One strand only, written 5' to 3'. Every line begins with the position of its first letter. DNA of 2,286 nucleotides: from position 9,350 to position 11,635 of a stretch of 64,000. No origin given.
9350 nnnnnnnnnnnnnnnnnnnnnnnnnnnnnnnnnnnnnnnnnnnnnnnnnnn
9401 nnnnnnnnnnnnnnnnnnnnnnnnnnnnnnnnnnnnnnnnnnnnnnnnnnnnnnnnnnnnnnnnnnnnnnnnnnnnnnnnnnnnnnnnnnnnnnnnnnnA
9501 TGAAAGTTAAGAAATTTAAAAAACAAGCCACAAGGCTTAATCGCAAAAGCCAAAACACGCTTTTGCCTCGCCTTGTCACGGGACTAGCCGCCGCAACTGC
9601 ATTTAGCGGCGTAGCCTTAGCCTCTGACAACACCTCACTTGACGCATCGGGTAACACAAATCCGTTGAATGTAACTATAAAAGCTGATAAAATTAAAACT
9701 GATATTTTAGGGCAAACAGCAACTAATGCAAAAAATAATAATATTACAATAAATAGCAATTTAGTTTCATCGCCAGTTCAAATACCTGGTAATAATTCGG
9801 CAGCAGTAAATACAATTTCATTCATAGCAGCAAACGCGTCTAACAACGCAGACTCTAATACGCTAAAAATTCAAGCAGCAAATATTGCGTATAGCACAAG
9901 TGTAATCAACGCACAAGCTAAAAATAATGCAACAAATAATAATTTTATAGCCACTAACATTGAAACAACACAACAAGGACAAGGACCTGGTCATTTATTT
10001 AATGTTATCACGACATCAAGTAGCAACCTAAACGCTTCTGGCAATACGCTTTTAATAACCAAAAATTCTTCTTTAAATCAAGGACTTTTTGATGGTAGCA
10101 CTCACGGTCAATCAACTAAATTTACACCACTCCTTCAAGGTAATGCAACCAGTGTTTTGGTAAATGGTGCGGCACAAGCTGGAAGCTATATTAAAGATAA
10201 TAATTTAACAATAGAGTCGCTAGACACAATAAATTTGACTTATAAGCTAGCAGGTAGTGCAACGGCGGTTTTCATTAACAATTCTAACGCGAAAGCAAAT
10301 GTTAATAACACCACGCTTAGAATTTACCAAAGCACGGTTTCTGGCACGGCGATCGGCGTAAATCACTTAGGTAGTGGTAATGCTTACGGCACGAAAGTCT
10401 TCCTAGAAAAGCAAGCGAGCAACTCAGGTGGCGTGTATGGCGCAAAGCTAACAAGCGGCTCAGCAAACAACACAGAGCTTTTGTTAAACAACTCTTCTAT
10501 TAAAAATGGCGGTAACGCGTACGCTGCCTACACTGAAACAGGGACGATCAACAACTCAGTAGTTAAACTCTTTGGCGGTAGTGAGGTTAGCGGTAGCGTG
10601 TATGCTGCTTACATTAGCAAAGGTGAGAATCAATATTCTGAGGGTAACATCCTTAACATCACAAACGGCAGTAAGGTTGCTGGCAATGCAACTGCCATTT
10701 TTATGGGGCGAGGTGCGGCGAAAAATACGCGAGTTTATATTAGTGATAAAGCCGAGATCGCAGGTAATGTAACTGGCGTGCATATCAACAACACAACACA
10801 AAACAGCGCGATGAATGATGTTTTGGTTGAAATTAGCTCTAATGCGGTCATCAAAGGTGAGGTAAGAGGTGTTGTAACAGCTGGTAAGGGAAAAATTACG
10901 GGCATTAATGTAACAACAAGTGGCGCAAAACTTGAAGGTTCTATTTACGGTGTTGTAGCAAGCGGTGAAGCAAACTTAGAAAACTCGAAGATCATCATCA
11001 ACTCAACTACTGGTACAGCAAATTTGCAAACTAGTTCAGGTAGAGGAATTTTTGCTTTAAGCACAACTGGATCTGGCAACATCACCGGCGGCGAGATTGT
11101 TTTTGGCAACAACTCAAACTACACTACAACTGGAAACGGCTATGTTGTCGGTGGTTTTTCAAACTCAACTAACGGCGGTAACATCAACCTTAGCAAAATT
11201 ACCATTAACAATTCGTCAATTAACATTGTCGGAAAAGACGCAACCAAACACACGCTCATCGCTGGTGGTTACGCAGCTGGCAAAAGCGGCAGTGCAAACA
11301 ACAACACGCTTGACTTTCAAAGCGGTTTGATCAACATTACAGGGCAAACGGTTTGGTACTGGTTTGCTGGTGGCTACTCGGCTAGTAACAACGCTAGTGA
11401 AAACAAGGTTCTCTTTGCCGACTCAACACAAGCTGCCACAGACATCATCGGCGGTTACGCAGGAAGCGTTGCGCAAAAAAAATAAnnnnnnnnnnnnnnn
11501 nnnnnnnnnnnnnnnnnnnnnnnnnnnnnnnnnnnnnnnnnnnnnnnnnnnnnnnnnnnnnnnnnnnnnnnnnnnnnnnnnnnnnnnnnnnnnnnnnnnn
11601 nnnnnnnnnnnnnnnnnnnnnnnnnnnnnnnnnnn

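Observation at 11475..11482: A8 tract splits a roughly 2660-aa autotransporter: candidate slipped-strand phase variation (currently OFF)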

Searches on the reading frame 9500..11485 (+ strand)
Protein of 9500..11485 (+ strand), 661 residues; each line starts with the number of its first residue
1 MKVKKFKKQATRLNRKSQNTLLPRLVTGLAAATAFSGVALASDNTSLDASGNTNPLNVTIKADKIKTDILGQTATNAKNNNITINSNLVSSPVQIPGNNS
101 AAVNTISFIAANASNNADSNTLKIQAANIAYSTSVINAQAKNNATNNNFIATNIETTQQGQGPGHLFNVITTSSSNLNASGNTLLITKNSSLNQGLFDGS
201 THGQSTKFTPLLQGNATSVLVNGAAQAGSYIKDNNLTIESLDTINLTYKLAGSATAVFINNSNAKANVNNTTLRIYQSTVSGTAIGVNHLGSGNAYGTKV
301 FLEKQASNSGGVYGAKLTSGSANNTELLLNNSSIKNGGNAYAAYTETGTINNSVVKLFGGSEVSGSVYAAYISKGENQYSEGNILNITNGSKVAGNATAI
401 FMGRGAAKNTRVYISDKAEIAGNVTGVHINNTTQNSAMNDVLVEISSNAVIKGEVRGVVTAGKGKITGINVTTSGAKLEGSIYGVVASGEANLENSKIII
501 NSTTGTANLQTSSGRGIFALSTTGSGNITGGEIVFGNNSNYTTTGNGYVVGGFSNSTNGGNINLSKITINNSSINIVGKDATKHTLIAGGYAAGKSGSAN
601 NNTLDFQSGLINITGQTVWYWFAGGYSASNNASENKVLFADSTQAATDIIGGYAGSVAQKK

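Call 6: search_protein_families(library=pfam, proteins=[window:9500-11482:+], max_evalue=0.01)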
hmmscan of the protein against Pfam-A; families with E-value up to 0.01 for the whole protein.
window:9500-11482:+ (661 aa): 0 families

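Call 9: search_protein_families(library=ncbifam, proteins=[window:9500-11482:+], max_evalue=1)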
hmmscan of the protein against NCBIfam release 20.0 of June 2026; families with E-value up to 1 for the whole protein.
window:9500-11482:+ (661 aa): 0 families

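Call 10: find_encoding_contigs(protein=window:9500-11485:+, flank=10000, max_places=10)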
Protein window:9500-11485:+ (661 aa): 5 contigs read that carry it; 1 place shown.
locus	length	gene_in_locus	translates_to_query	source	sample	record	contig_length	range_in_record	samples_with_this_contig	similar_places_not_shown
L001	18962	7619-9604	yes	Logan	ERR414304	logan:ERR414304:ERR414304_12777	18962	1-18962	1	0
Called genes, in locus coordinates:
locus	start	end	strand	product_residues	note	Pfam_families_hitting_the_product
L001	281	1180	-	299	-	PF00291:PALP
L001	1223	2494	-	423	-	PF01053:Cys_Met_Meta_PP, PF00155:Aminotran_1_2 (weak), PF00266:Aminotran_5 (faint)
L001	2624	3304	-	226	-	PF00005:ABC_tran, PF13401:AAA_22 (weak)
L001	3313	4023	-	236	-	PF00005:ABC_tran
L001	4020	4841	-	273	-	PF00528:BPD_transp_1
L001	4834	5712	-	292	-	PF00528:BPD_transp_1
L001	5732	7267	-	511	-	PF00496:SBP_bac_5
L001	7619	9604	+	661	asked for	-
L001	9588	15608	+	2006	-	PF00805:Pentapeptide (weak), PF13599:Pentapeptide_4 (weak)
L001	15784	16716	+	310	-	PF13793:Pribosyltran_N, PF00156:Pribosyltran, PF14572:Pribosyl_synth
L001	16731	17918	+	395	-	PF00482:T2SSF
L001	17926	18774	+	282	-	PF01189:Methyltr_RsmB-F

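Call 35: list_cluster_members(proteins=[window:9500-11482:+, P0002, window:17665-18594:+, P0003, P0004])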
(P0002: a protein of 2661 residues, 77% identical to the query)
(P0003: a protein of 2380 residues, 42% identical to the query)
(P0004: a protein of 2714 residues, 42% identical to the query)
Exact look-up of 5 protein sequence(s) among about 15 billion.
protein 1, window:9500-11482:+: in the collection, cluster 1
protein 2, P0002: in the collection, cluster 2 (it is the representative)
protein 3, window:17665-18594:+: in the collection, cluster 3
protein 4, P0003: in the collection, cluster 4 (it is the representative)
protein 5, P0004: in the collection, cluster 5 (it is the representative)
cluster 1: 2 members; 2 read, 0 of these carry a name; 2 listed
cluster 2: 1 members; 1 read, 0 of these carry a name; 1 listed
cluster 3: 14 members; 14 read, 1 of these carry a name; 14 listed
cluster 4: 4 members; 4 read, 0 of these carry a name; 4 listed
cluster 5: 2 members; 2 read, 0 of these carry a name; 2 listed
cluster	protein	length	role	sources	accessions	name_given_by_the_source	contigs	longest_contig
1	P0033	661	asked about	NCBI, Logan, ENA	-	-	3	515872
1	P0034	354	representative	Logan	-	-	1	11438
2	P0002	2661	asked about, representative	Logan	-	-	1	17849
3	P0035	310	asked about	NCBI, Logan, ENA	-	-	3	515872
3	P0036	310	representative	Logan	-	-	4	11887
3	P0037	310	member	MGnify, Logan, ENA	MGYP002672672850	FL=1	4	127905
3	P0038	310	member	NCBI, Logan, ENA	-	-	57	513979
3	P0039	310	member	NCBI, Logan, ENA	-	-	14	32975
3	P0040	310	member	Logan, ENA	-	-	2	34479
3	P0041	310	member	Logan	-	-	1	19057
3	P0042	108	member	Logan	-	-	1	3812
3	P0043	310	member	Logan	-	-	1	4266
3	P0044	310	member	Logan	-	-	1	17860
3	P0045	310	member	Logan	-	-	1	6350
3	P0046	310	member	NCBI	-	-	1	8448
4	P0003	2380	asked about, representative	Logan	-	-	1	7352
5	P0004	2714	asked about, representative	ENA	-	-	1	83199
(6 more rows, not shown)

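Call 36: find_encoding_contigs(protein=P0038, flank=10000, max_places=10)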
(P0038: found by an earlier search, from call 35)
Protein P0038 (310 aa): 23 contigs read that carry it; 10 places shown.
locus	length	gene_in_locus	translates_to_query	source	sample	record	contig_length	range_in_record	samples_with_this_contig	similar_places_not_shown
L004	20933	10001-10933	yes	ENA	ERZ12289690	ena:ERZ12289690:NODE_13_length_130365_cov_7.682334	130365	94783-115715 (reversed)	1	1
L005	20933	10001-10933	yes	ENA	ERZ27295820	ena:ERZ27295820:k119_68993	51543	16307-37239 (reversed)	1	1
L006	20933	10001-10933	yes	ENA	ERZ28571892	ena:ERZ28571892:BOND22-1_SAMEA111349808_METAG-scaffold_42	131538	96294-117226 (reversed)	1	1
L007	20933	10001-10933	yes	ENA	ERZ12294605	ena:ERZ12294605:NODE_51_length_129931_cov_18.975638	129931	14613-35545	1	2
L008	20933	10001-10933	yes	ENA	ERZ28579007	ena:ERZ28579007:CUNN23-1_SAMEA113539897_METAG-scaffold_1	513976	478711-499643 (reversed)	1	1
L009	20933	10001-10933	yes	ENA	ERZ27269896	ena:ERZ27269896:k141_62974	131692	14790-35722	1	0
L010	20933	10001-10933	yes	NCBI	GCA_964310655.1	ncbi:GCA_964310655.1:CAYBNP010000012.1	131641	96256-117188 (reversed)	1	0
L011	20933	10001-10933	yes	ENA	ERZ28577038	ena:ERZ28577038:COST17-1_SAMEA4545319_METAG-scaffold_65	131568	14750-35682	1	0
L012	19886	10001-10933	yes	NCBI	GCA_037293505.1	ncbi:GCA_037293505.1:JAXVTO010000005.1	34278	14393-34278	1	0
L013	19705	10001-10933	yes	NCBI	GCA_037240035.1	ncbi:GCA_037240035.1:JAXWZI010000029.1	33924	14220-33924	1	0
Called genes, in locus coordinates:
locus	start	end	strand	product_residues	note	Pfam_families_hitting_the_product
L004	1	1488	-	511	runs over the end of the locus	PF00496:SBP_bac_5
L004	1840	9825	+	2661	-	PF00805:Pentapeptide (weak), PF13599:Pentapeptide_4 (weak)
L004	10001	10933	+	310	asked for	PF13793:Pribosyltran_N, PF00156:Pribosyltran, PF14572:Pribosyl_synth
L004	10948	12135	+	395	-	PF00482:T2SSF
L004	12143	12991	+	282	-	PF01189:Methyltr_RsmB-F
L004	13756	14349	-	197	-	PF01205:Impact_N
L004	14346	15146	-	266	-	PF00730:HhH-GPD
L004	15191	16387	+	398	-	PF00266:Aminotran_5, PF01041:DegT_DnrJ_EryC1 (weak), PF01053:Cys_Met_Meta_PP (weak)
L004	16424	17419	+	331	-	PF01592:NifU_N, PF04324:Fer2_BFD, PF01106:NifU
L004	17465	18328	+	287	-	PF03372:Exo_endo_phos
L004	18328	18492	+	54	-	-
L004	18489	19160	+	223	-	PF00881:Nitroreductase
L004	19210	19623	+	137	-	PF04237:YjbR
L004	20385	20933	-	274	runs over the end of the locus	PF00483:NTP_transferase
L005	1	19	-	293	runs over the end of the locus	PF00528:BPD_transp_1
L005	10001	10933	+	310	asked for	PF13793:Pribosyltran_N, PF00156:Pribosyltran, PF14572:Pribosyl_synth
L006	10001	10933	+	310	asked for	PF13793:Pribosyltran_N, PF00156:Pribosyltran, PF14572:Pribosyl_synth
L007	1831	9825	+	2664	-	PF00805:Pentapeptide (weak), PF13599:Pentapeptide_4 (weak)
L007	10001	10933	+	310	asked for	PF13793:Pribosyltran_N, PF00156:Pribosyltran, PF14572:Pribosyl_synth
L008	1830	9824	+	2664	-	PF00805:Pentapeptide (faint), PF13599:Pentapeptide_4 (weak)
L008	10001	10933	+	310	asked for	PF13793:Pribosyltran_N, PF00156:Pribosyltran, PF14572:Pribosyl_synth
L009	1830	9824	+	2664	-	PF00805:Pentapeptide (weak), PF13599:Pentapeptide_4 (weak)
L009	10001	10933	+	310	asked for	PF13793:Pribosyltran_N, PF00156:Pribosyltran, PF14572:Pribosyl_synth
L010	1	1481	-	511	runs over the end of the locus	PF00496:SBP_bac_5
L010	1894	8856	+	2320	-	PF00805:Pentapeptide (weak), PF13599:Pentapeptide_4 (weak)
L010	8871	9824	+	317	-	-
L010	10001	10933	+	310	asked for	PF13793:Pribosyltran_N, PF00156:Pribosyltran, PF14572:Pribosyl_synth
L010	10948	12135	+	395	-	PF00482:T2SSF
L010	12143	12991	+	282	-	PF01189:Methyltr_RsmB-F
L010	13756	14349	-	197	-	PF01205:Impact_N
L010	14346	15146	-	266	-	PF00730:HhH-GPD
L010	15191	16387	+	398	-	PF00266:Aminotran_5, PF01041:DegT_DnrJ_EryC1 (weak), PF01053:Cys_Met_Meta_PP (weak)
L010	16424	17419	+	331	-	PF01592:NifU_N, PF04324:Fer2_BFD, PF01106:NifU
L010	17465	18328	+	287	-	PF03372:Exo_endo_phos, PF19580:Exo_endo_phos_3 (faint)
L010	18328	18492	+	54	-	-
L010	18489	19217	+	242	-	PF00881:Nitroreductase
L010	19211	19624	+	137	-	PF04237:YjbR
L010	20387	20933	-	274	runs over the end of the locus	PF00483:NTP_transferase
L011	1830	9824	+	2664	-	PF00805:Pentapeptide (faint), PF13599:Pentapeptide_4 (weak)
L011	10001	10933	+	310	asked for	PF13793:Pribosyltran_N, PF00156:Pribosyltran, PF14572:Pribosyl_synth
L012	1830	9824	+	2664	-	PF00805:Pentapeptide (faint), PF13599:Pentapeptide_4 (weak)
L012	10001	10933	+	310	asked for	PF13793:Pribosyltran_N, PF00156:Pribosyltran, PF14572:Pribosyl_synth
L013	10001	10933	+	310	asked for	PF13793:Pribosyltran_N, PF00156:Pribosyltran, PF14572:Pribosyl_synth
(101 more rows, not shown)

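Call 37: find_encoding_contigs(protein=P0039, flank=10000, max_places=10)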
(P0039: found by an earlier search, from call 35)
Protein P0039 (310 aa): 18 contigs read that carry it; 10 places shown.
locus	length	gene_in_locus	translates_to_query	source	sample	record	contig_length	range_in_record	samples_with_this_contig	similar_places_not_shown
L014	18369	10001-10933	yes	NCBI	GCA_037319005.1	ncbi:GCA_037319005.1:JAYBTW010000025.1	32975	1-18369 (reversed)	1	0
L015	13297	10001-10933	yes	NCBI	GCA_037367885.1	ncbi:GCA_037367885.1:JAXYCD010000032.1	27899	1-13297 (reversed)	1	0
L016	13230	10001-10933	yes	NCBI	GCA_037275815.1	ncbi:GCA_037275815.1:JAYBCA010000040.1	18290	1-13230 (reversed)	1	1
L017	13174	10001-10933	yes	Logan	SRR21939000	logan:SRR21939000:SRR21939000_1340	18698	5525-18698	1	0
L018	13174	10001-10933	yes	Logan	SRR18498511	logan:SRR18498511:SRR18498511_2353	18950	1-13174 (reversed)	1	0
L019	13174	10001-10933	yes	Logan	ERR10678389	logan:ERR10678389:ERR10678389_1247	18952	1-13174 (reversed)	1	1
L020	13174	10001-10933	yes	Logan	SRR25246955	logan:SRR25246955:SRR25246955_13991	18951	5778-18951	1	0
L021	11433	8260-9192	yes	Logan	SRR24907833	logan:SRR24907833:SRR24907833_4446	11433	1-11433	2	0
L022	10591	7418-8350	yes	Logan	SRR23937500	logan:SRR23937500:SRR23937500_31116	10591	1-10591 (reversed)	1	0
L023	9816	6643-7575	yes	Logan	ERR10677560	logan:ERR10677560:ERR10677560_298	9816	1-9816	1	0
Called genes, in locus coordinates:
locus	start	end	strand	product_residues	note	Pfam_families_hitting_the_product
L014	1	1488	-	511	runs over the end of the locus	PF00496:SBP_bac_5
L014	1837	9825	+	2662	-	PF00805:Pentapeptide (weak), PF13599:Pentapeptide_4 (weak)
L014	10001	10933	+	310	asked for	PF13793:Pribosyltran_N, PF00156:Pribosyltran, PF14572:Pribosyl_synth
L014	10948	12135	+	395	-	PF00482:T2SSF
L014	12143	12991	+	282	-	PF01189:Methyltr_RsmB-F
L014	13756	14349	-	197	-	PF01205:Impact_N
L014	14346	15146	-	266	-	PF00730:HhH-GPD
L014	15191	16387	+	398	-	PF00266:Aminotran_5, PF01041:DegT_DnrJ_EryC1 (weak), PF01053:Cys_Met_Meta_PP (weak)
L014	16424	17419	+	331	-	PF01592:NifU_N, PF04324:Fer2_BFD, PF01106:NifU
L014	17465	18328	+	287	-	PF03372:Exo_endo_phos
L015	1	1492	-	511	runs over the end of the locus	PF00496:SBP_bac_5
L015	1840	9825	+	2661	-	PF00805:Pentapeptide (weak), PF13599:Pentapeptide_4 (weak)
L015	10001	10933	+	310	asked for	PF13793:Pribosyltran_N, PF00156:Pribosyltran, PF14572:Pribosyl_synth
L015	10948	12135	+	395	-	PF00482:T2SSF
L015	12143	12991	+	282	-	PF01189:Methyltr_RsmB-F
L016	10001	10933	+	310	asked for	PF13793:Pribosyltran_N, PF00156:Pribosyltran, PF14572:Pribosyl_synth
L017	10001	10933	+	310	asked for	PF13793:Pribosyltran_N, PF00156:Pribosyltran, PF14572:Pribosyl_synth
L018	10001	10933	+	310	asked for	PF13793:Pribosyltran_N, PF00156:Pribosyltran, PF14572:Pribosyl_synth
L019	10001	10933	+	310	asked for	PF13793:Pribosyltran_N, PF00156:Pribosyltran, PF14572:Pribosyl_synth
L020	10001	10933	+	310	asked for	PF13793:Pribosyltran_N, PF00156:Pribosyltran, PF14572:Pribosyl_synth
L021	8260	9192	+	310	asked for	PF13793:Pribosyltran_N, PF00156:Pribosyltran, PF14572:Pribosyl_synth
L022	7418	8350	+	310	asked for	PF13793:Pribosyltran_N, PF00156:Pribosyltran, PF14572:Pribosyl_synth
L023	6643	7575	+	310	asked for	PF13793:Pribosyltran_N, PF00156:Pribosyltran, PF14572:Pribosyl_synth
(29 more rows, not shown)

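Call 57: find_encoding_contigs(protein=P0034, flank=10000, max_places=5)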
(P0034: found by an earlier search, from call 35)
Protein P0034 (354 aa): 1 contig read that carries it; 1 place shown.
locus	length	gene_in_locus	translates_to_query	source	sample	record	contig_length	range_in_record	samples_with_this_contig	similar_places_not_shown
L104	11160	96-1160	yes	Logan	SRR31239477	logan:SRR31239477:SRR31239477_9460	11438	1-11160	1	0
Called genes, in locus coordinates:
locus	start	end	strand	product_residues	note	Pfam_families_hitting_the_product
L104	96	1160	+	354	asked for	-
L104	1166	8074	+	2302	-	PF00805:Pentapeptide (faint), PF13599:Pentapeptide_4 (weak)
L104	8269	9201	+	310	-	PF13793:Pribosyltran_N, PF00156:Pribosyltran, PF14572:Pribosyl_synth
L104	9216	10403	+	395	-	PF00482:T2SSF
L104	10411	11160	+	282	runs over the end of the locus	PF01189:Methyltr_RsmB-F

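Call 59: find_encoding_contigs(protein=P0036, flank=10000, max_places=10)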
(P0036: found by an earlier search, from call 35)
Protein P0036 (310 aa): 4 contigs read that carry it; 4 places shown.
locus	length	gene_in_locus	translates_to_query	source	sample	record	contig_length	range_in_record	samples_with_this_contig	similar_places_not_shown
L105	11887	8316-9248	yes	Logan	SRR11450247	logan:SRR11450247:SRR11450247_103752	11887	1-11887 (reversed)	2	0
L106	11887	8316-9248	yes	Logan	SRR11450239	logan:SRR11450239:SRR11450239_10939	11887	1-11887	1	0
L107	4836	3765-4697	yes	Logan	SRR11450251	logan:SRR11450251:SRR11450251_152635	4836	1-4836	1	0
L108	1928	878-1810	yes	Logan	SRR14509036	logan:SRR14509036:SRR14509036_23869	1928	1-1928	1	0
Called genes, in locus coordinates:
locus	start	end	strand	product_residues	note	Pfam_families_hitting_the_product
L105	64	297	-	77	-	-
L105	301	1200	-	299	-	PF00291:PALP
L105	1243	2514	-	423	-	PF01053:Cys_Met_Meta_PP, PF00155:Aminotran_1_2 (weak), PF01212:Beta_elim_lyase (faint), PF00266:Aminotran_5 (faint)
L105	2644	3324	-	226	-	PF00005:ABC_tran, PF13401:AAA_22 (weak)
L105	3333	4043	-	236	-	PF00005:ABC_tran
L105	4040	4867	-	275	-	PF00528:BPD_transp_1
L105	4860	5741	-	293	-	PF00528:BPD_transp_1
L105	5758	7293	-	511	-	PF00496:SBP_bac_5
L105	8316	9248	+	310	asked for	PF13793:Pribosyltran_N, PF00156:Pribosyltran, PF14572:Pribosyl_synth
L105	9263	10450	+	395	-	PF00482:T2SSF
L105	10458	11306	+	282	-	PF01189:Methyltr_RsmB-F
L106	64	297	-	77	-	-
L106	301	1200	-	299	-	PF00291:PALP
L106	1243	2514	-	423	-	PF01053:Cys_Met_Meta_PP, PF00155:Aminotran_1_2 (weak), PF01212:Beta_elim_lyase (faint), PF00266:Aminotran_5 (faint)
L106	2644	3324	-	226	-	PF00005:ABC_tran, PF13401:AAA_22 (weak)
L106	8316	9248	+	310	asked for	PF13793:Pribosyltran_N, PF00156:Pribosyltran, PF14572:Pribosyl_synth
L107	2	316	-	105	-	?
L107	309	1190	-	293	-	PF00528:BPD_transp_1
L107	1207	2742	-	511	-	PF00496:SBP_bac_5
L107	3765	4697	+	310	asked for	PF13793:Pribosyltran_N, PF00156:Pribosyltran, PF14572:Pribosyl_synth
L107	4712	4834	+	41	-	?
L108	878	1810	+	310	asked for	PF13793:Pribosyltran_N, PF00156:Pribosyltran, PF14572:Pribosyl_synth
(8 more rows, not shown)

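Call 60: find_encoding_contigs(protein=P0037, flank=10000, max_places=10)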
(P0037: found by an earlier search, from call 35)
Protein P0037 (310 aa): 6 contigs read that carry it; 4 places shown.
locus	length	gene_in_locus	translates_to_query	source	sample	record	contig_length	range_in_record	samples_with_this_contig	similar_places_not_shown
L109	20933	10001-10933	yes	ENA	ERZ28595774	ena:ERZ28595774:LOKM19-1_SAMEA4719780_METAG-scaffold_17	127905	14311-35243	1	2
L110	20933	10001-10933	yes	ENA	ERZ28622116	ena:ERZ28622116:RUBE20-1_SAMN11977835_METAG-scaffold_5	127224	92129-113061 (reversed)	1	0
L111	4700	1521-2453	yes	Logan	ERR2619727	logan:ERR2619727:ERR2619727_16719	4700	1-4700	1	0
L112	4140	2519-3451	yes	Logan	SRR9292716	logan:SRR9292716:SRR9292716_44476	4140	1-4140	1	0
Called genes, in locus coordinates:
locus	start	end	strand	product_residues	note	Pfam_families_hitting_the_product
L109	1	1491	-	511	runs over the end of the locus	PF00496:SBP_bac_5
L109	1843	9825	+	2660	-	PF00805:Pentapeptide (weak), PF13599:Pentapeptide_4 (weak)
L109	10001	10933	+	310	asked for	PF13793:Pribosyltran_N, PF00156:Pribosyltran, PF14572:Pribosyl_synth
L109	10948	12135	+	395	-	PF00482:T2SSF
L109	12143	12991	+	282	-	PF01189:Methyltr_RsmB-F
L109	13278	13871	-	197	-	PF01205:Impact_N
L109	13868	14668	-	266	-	PF00730:HhH-GPD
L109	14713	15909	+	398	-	PF00266:Aminotran_5, PF01041:DegT_DnrJ_EryC1 (weak), PF01053:Cys_Met_Meta_PP (weak)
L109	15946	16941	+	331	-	PF01592:NifU_N, PF04324:Fer2_BFD, PF01106:NifU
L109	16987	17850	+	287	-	PF03372:Exo_endo_phos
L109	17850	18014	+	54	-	-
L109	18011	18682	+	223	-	PF00881:Nitroreductase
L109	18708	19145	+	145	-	PF04237:YjbR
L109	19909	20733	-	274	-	PF00483:NTP_transferase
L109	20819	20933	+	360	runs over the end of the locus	PF04055:Radical_SAM, PF19288:CofH_C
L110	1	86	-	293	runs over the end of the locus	PF00528:BPD_transp_1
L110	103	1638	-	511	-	PF00496:SBP_bac_5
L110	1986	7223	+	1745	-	-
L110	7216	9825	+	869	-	PF13576:Pentapeptide_3 (faint), PF00805:Pentapeptide (weak), PF13599:Pentapeptide_4 (weak)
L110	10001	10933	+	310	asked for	PF13793:Pribosyltran_N, PF00156:Pribosyltran, PF14572:Pribosyl_synth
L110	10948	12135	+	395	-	PF00482:T2SSF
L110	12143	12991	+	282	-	PF01189:Methyltr_RsmB-F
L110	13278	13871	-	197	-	PF01205:Impact_N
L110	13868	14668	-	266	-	PF00730:HhH-GPD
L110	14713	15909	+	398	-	PF00266:Aminotran_5, PF01041:DegT_DnrJ_EryC1 (weak), PF01053:Cys_Met_Meta_PP (weak)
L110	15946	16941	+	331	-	PF01592:NifU_N, PF04324:Fer2_BFD, PF01106:NifU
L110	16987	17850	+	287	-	PF03372:Exo_endo_phos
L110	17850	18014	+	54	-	-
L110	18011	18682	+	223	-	PF00881:Nitroreductase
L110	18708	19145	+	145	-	PF04237:YjbR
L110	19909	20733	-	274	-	PF00483:NTP_transferase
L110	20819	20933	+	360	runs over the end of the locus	PF04055:Radical_SAM, PF19288:CofH_C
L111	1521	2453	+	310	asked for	PF13793:Pribosyltran_N, PF00156:Pribosyltran, PF14572:Pribosyl_synth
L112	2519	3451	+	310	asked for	PF13793:Pribosyltran_N, PF00156:Pribosyltran, PF14572:Pribosyl_synth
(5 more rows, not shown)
